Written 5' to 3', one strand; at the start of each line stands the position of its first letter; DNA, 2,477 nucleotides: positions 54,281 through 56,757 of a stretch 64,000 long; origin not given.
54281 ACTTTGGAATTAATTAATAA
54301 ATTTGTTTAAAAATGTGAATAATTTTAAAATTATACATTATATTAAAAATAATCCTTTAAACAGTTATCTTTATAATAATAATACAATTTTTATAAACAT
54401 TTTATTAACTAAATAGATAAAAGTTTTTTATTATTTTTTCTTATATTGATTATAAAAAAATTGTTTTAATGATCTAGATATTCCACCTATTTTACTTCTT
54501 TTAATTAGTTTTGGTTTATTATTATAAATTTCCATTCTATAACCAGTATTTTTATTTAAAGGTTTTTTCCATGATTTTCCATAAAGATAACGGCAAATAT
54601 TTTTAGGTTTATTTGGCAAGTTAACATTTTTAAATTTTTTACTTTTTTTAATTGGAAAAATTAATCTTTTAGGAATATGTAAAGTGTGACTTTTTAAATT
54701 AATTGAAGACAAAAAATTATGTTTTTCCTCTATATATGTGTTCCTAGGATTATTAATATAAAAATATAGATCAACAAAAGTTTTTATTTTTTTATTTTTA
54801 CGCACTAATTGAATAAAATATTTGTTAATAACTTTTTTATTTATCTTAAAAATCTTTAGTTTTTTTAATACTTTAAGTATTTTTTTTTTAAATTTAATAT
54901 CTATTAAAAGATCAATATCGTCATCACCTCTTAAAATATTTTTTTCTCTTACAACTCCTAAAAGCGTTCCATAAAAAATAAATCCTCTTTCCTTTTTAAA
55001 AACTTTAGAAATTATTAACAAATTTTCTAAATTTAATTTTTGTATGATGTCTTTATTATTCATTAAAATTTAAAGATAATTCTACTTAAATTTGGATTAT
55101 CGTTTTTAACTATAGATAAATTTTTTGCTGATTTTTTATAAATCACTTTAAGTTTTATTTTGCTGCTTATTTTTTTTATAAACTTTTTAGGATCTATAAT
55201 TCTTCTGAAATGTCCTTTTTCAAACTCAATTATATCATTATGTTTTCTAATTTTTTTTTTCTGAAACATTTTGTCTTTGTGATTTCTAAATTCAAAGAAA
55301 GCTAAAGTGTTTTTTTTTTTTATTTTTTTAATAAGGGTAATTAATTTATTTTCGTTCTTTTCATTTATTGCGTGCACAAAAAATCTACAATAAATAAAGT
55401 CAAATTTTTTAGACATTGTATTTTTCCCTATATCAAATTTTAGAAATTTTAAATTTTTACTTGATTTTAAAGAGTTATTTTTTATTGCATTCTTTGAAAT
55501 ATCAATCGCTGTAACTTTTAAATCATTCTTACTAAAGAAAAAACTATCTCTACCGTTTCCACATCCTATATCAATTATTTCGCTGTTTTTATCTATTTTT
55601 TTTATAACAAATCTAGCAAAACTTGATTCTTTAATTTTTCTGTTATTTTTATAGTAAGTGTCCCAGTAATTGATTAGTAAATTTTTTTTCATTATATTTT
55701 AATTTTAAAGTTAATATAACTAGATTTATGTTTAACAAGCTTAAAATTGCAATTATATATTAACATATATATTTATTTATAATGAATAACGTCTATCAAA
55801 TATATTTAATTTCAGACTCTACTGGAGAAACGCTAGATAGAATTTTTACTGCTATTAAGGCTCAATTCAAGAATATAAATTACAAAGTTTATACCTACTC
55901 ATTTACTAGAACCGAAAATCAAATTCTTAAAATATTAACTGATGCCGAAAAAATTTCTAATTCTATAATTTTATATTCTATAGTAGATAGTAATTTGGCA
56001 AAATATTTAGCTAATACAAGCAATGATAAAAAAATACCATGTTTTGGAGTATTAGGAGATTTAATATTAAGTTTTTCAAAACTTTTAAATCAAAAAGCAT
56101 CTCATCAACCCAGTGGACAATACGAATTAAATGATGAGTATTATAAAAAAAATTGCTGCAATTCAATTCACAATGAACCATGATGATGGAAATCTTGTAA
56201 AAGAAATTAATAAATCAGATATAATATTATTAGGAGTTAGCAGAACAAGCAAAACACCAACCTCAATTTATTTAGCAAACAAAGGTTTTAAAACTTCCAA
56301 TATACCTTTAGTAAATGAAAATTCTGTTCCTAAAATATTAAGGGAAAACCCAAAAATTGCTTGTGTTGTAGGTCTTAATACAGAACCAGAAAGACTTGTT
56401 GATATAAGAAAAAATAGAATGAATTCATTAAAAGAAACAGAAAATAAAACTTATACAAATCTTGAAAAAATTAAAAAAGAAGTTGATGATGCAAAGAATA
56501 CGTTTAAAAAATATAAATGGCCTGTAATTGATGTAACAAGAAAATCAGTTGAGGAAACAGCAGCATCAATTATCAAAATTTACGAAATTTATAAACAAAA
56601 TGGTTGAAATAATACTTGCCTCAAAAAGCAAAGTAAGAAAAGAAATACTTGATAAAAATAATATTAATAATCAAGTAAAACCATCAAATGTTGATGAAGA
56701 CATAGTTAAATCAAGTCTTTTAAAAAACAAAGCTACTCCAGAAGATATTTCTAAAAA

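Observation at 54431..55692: LicD plus methyltransferase cassette wedged against oriC and transcribed into it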

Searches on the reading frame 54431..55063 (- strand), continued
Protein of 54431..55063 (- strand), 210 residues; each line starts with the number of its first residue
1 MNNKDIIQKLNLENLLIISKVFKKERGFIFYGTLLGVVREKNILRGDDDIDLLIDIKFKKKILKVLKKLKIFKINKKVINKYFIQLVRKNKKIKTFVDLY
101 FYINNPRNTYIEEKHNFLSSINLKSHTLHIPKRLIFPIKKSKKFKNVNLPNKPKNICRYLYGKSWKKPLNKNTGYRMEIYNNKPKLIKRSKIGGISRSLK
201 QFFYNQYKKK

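Call 73: find_encoding_contigs(protein=P0034, flank=5000, max_places=2)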
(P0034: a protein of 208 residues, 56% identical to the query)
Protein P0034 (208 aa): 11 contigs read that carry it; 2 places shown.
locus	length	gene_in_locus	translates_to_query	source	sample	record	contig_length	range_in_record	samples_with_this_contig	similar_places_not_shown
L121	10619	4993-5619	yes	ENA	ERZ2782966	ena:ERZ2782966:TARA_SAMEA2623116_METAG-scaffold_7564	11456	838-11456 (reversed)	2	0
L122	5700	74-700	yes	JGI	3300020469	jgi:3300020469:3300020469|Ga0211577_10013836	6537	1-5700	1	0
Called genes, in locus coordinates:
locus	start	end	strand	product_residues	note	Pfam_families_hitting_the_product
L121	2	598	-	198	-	PF04280:Tim44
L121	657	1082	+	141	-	PF04186:FxsA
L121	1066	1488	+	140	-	PF02556:SecB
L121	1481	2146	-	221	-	PF00929:RNase_T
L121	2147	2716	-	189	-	PF01121:CoaE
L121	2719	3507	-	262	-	PF08501:Shikimate_dh_N, PF01488:Shikimate_DH (weak)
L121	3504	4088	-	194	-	PF02545:Maf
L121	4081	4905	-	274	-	PF03618:Kinase-PPPase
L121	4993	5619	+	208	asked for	-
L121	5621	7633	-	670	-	PF07774:EMC1_C (faint), PF01011:PQQ, PF13360:PQQ_2 (weak), PF13570:Beta-prop_ACSF4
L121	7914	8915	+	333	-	PF01208:URO-D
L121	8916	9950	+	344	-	PF00762:Ferrochelatase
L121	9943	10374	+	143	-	PF03653:UPF0093, PF05425:CopD (weak)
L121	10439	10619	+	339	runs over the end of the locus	?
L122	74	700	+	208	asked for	-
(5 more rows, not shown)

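Call 74: find_encoding_contigs(protein=P0047, flank=5000, max_places=2)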
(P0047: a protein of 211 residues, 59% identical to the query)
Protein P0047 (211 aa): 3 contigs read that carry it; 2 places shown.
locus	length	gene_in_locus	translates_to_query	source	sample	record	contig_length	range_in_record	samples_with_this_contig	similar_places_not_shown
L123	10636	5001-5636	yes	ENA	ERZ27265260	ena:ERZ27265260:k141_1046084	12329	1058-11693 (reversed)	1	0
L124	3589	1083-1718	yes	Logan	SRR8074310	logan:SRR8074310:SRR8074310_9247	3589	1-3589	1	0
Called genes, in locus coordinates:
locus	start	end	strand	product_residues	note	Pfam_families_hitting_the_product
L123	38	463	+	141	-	PF04186:FxsA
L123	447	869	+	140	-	PF02556:SecB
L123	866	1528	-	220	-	PF00929:RNase_T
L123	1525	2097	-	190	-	PF01121:CoaE, PF01712:dNK (weak)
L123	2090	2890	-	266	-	PF08501:Shikimate_dh_N, PF01488:Shikimate_DH (weak)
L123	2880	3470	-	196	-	PF02545:Maf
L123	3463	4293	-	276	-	PF03618:Kinase-PPPase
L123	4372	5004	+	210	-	PF03848:TehB, PF05724:TPMT, PF13489:Methyltransf_23, PF13847:Methyltransf_31, PF08241:Methyltransf_11, PF08242:Methyltransf_12, PF13649:Methyltransf_25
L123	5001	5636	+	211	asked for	PF04991:LicD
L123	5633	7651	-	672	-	PF01011:PQQ, PF13360:PQQ_2 (weak), PF13570:Beta-prop_ACSF4 (faint), PF07774:EMC1_C (faint)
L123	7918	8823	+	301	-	PF01208:URO-D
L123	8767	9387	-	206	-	-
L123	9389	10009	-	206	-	PF13759:2OG-FeII_Oxy_5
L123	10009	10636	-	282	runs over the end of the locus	-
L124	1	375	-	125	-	?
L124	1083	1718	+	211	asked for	PF04991:LicD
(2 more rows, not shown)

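Call 75: find_encoding_contigs(protein=P0073, flank=5000, max_places=2)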
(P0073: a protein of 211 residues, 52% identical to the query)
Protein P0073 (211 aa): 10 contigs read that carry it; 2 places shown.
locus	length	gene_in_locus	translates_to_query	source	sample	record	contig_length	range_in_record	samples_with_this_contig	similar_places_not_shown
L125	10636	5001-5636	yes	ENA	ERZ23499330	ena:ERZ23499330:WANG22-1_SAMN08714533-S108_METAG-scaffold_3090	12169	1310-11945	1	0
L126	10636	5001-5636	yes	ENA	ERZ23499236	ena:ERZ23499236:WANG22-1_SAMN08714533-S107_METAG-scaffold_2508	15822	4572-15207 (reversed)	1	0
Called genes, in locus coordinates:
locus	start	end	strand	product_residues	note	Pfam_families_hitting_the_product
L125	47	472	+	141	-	PF04186:FxsA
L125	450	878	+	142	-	PF02556:SecB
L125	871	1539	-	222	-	PF00929:RNase_T, PF01612:DNA_pol_A_exo1 (faint), PF13482:RNase_H_2 (faint)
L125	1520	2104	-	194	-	PF01121:CoaE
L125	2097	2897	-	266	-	PF08501:Shikimate_dh_N, PF01488:Shikimate_DH, PF18317:SDH_C (faint)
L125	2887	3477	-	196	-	PF02545:Maf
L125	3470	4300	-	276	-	PF03618:Kinase-PPPase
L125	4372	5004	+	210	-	PF03848:TehB, PF05724:TPMT (weak), PF13489:Methyltransf_23, PF13847:Methyltransf_31, PF08241:Methyltransf_11, PF08242:Methyltransf_12, PF13649:Methyltransf_25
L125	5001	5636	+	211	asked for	PF04991:LicD (weak)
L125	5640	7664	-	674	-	PF01011:PQQ, PF13360:PQQ_2, PF07774:EMC1_C (faint), PF13570:Beta-prop_ACSF4 (faint)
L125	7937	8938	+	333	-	PF01208:URO-D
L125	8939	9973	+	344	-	PF00762:Ferrochelatase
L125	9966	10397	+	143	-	PF03653:UPF0093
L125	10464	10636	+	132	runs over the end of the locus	?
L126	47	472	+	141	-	PF04186:FxsA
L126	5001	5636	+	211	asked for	PF04991:LicD (weak)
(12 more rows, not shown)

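Call 78: search_protein_families(library=ncbifam, proteins=[L125:5640-7664:-], max_evalue=0.00001)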
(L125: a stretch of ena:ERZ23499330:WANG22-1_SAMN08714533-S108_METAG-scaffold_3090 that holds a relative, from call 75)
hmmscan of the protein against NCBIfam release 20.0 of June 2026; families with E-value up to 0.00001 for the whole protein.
L125:5640-7664:- (674 aa): 5 families
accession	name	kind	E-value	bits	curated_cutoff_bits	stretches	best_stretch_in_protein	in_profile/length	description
TIGR03074.1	PQQ_membr_DH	subfamily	2e-80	270.7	832.65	1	99-660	137-775/783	membrane-bound PQQ-dependent dehydrogenase, glucose/quinate/shikimate family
TIGR03075.1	PQQ_enz_alc_DH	subfamily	5.6e-56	190.2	480.05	1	113-647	15-525/530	PQQ-dependent dehydrogenase, methanol/ethanol family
TIGR04528.1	acido_non_PQQ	subfamily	2.2e-53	181.7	650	2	116-419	3-318/493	acido-empty-quinoprotein group A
TIGR03300.1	assembly_YfgL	equivalog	4e-14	52.1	285.2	1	149-282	89-215/377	outer membrane protein assembly factor BamB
NF008351.0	PRK11138.1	equivalog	2.2e-13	49.5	423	0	550-651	78-169/394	outer membrane protein assembly factor BamB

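Call 92: search_dna_similar(query=window:54431-55063:-, collection=phages, mode=protein, max_evalue=0.001, max_rows=10)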
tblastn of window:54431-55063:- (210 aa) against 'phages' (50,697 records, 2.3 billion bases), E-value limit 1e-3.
No match.

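Call 93: search_protein_families(library=phrogs, proteins=[window:54431-55063:-], max_evalue=0.001)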
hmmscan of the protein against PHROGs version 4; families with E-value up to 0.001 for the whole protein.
window:54431-55063:- (210 aa): 1 family
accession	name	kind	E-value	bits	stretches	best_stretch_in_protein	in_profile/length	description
phrog_36020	-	unknown function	1.5e-07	32.4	1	24-107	27-106/176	-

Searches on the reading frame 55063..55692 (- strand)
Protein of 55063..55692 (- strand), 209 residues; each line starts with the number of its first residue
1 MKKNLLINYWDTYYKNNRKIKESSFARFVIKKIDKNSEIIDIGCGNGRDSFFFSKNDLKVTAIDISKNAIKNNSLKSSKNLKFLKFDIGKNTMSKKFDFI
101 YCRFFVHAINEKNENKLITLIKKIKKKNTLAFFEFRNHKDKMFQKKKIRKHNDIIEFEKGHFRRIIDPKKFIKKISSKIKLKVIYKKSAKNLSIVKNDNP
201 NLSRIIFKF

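Call 3: search_protein_families(library=pfam, proteins=[window:55063-55692:-], max_evalue=0.1)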
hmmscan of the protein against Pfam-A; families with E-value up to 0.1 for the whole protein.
window:55063-55692:- (209 aa): 12 families
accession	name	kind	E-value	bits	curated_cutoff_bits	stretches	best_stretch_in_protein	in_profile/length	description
PF13847.12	Methyltransf_31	-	3.6e-12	46.6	27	1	33-153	1-127/145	Methyltransferase domain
PF03848.20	TehB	-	3.7e-11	43.2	20.4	1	30-125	25-124/193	Tellurite resistance protein TehB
PF08242.18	Methyltransf_12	-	5.6e-11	43.5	30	1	40-113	1-82/98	Methyltransferase domain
PF13649.12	Methyltransf_25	-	8.1e-11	42.9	27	1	39-124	1-92/97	Methyltransferase domain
PF13489.12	Methyltransf_23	-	2.6e-10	40.7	27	1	27-147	15-133/164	Methyltransferase domain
PF08241.18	Methyltransf_11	-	1.2e-09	39.1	21.2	1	40-128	1-90/95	Methyltransferase domain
PF05175.20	MTS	-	7.3e-07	29.4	23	1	27-121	21-123/170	Methyltransferase small domain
PF05724.17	TPMT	-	0.00011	22.3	26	1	39-107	41-109/218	Thiopurine S-methyltransferase (TPMT)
PF05401.17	NodS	-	0.00015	22.1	24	1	35-137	43-149/201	Nodulation protein S (NodS)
PF07021.18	MetW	-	0.0016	18.5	21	1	28-144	6-123/193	Methionine biosynthesis protein MetW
PF13679.12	Methyltransf_32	-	0.0023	18.3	27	1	31-91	15-92/143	Methyltransferase domain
PF06325.19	PrmA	-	0.063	13.2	22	0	34-111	160-241/296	Ribosomal protein L11 methyltransferase (PrmA)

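Call 4: search_protein_families(library=ncbifam, proteins=[window:55063-55692:-], max_evalue=0.1)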
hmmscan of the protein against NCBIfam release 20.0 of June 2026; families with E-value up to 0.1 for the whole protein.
window:55063-55692:- (209 aa): 38 families (the best 25 are shown)
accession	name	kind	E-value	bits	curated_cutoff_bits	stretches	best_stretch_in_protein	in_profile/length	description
NF008992.0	PRK12335.1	equivalog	1.2e-12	47.6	303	1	28-123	115-213/289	SAM-dependent methyltransferase TehB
NF045649.1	2X_seleno_MduS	exception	3.7e-12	45.9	380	1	10-145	11-159/338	methyltransferase domain-containing selenoprotein MduS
NF008405.0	PRK11207.1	equivalog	7.1e-11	41.9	218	1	32-127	28-126/198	tellurite resistance methyltransferase TehB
TIGR00477.1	tehB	equivalog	2e-10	40.4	219.5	1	32-124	70-165/238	tellurite resistance methyltransferase TehB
TIGR02021.1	BchM-ChlM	equivalog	9.4e-08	31.7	158.9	1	33-132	52-155/218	magnesium protoporphyrin IX methyltransferase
TIGR01983.1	UbiG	equivalog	1.5e-07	31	102.95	1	15-139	38-157/228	bifunctional 2-polyprenyl-6-hydroxyphenol methylase/3-demethylubiquinol 3-O-methyltransferase UbiG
NF011529.0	PRK14968.1-3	equivalog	1.8e-07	30.8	162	1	30-101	27-103/198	putative methyltransferase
TIGR02072.1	BioC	equivalog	5.2e-07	29.7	184.95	1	34-114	33-115/244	malonyl-ACP O-methyltransferase BioC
TIGR04345.1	ovoA_Cterm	equivalog_domain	1.1e-06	28.4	170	1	23-84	27-91/242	putative 4-mercaptohistidine N1-methyltransferase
NF053511.1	tRNA_U34_MnmM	equivalog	1.6e-06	27.8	135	1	28-79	10-64/183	tRNA 5-(aminomethyl)-2-thiouridylate-methyltransferase MnmM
NF007610.0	PRK10258.1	equivalog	3e-06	26.8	342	1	34-133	41-139/251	malonyl-ACP O-methyltransferase BioC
TIGR02081.1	metW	equivalog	4.1e-06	26.5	189.5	1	28-198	6-181/194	methionine biosynthesis protein MetW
NF043040.1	corrin_prot_MT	hypoth_equivalog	4.1e-06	26.4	180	1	27-117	32-131/216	corrinoid protein-associated methyltransferase CpaM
NF004851.0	PRK06202.1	equivalog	4.1e-06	26.4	243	1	27-127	53-160/237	hypothetical protein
NF008686.0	PRK11705.1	equivalog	1e-05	24.8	400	1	8-133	136-265/383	cyclopropane fatty acyl phospholipid synthase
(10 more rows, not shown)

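Call 27: find_homologous_proteins(query=window:55063-55692:-, max_evalue=1e-10)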
Query window:55063-55692:- (209 aa): 259 proteins with E <= 1e-10 among 2877 candidates; the best 120 are listed.
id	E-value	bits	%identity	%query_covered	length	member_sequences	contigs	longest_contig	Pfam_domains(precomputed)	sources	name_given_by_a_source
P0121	1.3e-116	405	94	100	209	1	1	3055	PF13847.13,PF13489.13,PF03848.21,PF05175.21,PF13649.13,PF08241.19,PF08242.19,PF05401.17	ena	-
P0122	6.1e-116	403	93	100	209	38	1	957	PF13847.13,PF13489.13,PF03848.21,PF05175.21,PF13649.13,PF08241.19,PF08242.19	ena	-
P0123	7.4e-116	403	94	100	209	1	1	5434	PF13847.13,PF13489.13,PF03848.21,PF05175.21,PF13649.13,PF08241.19,PF08242.19,PF05401.17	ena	-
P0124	9.0e-116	402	94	100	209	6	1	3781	PF13847.13,PF13489.13,PF03848.21,PF05175.21,PF13649.13,PF08241.19,PF08242.19,PF05401.17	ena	-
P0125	1.9e-115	401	93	100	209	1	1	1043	PF13847.13,PF13489.13,PF03848.21,PF05175.21,PF13649.13,PF08241.19,PF08242.19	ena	-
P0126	5.9e-115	400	93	100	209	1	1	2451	PF13847.13,PF13489.13,PF03848.21,PF05175.21,PF13649.13,PF08241.19,PF08242.19,PF05401.17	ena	-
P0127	4.8e-114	397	92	100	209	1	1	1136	PF13847.13,PF13489.13,PF03848.21,PF05175.21,PF13649.13,PF08241.19,PF08242.19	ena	-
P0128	1.2e-113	396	91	100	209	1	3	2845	PF13847.13,PF13489.13,PF03848.21,PF05175.21,PF13649.13,PF08241.19,PF08242.19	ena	-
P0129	5.5e-96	338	79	100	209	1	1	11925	PF13847.13,PF13489.13,PF05724.18,PF03848.21,PF05175.21,PF13649.13,PF08241.19,PF08242.19,PF05401.17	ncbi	-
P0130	1.0e-95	337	93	83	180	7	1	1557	PF13847.13,PF13489.13,PF03848.21,PF05175.21,PF13649.13,PF08241.19,PF08242.19,PF05401.17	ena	-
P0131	3.4e-95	335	78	100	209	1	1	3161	PF13847.13,PF13489.13,PF05724.18,PF03848.21,PF05175.21,PF13649.13,PF08241.19,PF08242.19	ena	-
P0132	5.1e-91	322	76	100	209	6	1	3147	PF13847.13,PF13489.13,PF05724.18,PF03848.21,PF13649.13,PF08241.19,PF08242.19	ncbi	-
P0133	4.4e-90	319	74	100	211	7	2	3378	PF13847.13,PF13489.13,PF05724.18,PF03848.21,PF05175.21,PF13649.13,PF08241.19,PF08242.19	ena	-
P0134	1.8e-88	313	75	100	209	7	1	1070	PF13847.13,PF13489.13,PF05724.18,PF03848.21,PF13649.13,PF08241.19,PF08242.19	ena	-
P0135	2.7e-88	313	73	100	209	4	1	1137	PF13847.13,PF13489.13,PF03848.21,PF13649.13,PF08241.19,PF08242.19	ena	-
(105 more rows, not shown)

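Call 44: search_solved_structures(query=window:55063-55692:-, max_evalue=0.001)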
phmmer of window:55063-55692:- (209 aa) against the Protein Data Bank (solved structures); distinct sequences matched with E-value up to 0.001: 17.
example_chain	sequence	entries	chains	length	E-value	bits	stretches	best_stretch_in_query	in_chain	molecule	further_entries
5wp5_A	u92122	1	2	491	4e-09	39.7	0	28-112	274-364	Phosphomethylethanolamine N-methyltransferase 2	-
5wp4_A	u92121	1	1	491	1.5e-08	37.9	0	33-112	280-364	Phosphoethanolamine N-methyltransferase 1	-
2xva_A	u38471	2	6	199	9.1e-07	32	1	28-118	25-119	TELLURITE RESISTANCE PROTEIN TEHB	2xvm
4dq0_A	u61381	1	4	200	2.5e-06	30.6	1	12-117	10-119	Tellurite resistance protein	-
3sm3_A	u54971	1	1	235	6.1e-06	29.4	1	28-162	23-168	SAM-dependent methyltransferases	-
6mro_A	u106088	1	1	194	7e-06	29.2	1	24-127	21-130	methyl transferase from Methanosarcina acetivorans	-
3m70_A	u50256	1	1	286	8.1e-06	28.9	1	32-127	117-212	Tellurite resistance protein tehB homolog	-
3mgg_A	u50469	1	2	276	1.2e-05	28.4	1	37-138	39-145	Methyltransferase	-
3dtn_A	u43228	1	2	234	1.5e-05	28.1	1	33-127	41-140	Putative Methyltransferase MM_2633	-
3l8d_A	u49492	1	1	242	1.6e-05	28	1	23-100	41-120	Methyltransferase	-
2i6g_A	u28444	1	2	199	3.6e-05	26.9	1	32-104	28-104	Putative methyltransferase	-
1ve3_A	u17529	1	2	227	0.0001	25.4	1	24-126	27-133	hypothetical protein PH0226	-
1wzn_A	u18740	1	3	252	0.00016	24.7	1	5-123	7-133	SAM-dependent methyltransferase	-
9rfr_A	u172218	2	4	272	0.00016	24.7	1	31-127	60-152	Ubiquinone biosynthesis O-methyltransferase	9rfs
8gdu_A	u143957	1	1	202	0.00026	24.1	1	35-90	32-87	Methyltransferase domain-containing protein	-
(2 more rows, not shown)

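Call 93: search_protein_families(library=phrogs, proteins=[window:55063-55692:-], max_evalue=0.001)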
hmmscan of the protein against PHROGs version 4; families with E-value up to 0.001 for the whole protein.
window:55063-55692:- (209 aa): 7 families
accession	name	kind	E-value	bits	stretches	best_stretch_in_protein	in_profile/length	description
phrog_29440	-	unknown function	2.4e-17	64.4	1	7-153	5-139/189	-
phrog_9906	-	unknown function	9.2e-09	36.1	1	30-110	100-183/272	-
phrog_4752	-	other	1.9e-06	28.3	1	33-134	49-160/241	tRNA methyltransferase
phrog_5475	-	unknown function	8.8e-06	25.8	1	15-191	217-398/458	-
phrog_22502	-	other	0.00023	22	1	15-130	56-170/276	methyltransferase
phrog_3382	-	other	0.00041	20.7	1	38-133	50-147/207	methyltransferase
phrog_8156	-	other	0.00078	19.8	0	17-71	33-86/244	methyltransferase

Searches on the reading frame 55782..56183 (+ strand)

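Call 3: search_protein_families(library=pfam, proteins=[window:55782-56183:+], max_evalue=0.1)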
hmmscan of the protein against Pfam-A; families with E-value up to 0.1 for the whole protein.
window:55782-56183:+ (133 aa): 3 families
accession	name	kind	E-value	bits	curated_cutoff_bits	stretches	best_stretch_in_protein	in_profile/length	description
PF03618.20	Kinase-PPPase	-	1e-24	88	23.5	1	7-123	1-116/256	Kinase/pyrophosphorylase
PF03031.24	NIF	-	0.00099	19.3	21.8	1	1-88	50-134/160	NLI interacting factor-like phosphatase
PF21386.2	IntS11_C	-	0.03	15.2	27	1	12-77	22-89/92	Integrator IntS11, C-terminal domain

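Call 4: search_protein_families(library=ncbifam, proteins=[window:55782-56183:+], max_evalue=0.1)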
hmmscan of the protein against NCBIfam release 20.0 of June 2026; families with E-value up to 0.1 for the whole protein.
window:55782-56183:+ (133 aa): 3 families
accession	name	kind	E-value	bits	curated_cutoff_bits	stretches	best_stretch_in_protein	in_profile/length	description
NF003742.0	PRK05339.1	subfamily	1e-25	90.9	225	1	3-123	4-123/270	pyruvate, phosphate dikinase/phosphoenolpyruvate synthase regulator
NF049928.1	PEPSynRegPpsR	equivalog_domain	5.4e-08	32.4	350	1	6-116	5-116/272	posphoenolpyruvate synthetase regulatory kinase/phosphorylase PpsR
NF010492.0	PRK13912.1-3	equivalog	0.058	13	297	1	6-72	24-86/178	nuclease NucT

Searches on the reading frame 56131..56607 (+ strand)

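Call 3: search_protein_families(library=pfam, proteins=[window:56131-56607:+], max_evalue=0.1)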
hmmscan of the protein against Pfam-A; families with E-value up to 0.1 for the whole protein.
window:56131-56607:+ (158 aa): 4 families
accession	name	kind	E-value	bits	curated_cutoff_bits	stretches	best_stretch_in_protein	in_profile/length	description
PF03618.20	Kinase-PPPase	-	3.5e-57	194.4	23.5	1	5-148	114-256/256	Kinase/pyrophosphorylase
PF04013.17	Methyltrn_RNA_2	-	0.0073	16.5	25.5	1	70-154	46-129/198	Putative SAM-dependent RNA methyltransferase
PF05062.17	RICH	-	0.0074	17.1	23.2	1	88-127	40-82/82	RICH domain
PF18061.6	CRISPR_Cas9_WED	-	0.0081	16.7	27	1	96-147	50-102/131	CRISPR-Cas9 WED domain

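Call 4: search_protein_families(library=ncbifam, proteins=[window:56131-56607:+], max_evalue=0.1)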
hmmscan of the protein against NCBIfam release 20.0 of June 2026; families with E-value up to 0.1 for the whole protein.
window:56131-56607:+ (158 aa): 3 families
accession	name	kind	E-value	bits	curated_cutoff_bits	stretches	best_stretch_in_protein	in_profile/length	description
NF003742.0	PRK05339.1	subfamily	8.5e-59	199.4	225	1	6-155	122-267/270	pyruvate, phosphate dikinase/phosphoenolpyruvate synthase regulator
NF049928.1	PEPSynRegPpsR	equivalog_domain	3.3e-34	118.4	350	1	6-155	124-270/272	posphoenolpyruvate synthetase regulatory kinase/phosphorylase PpsR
NF010553.0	PRK13947.1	equivalog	0.03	14.5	204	1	77-156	95-170/173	shikimate kinase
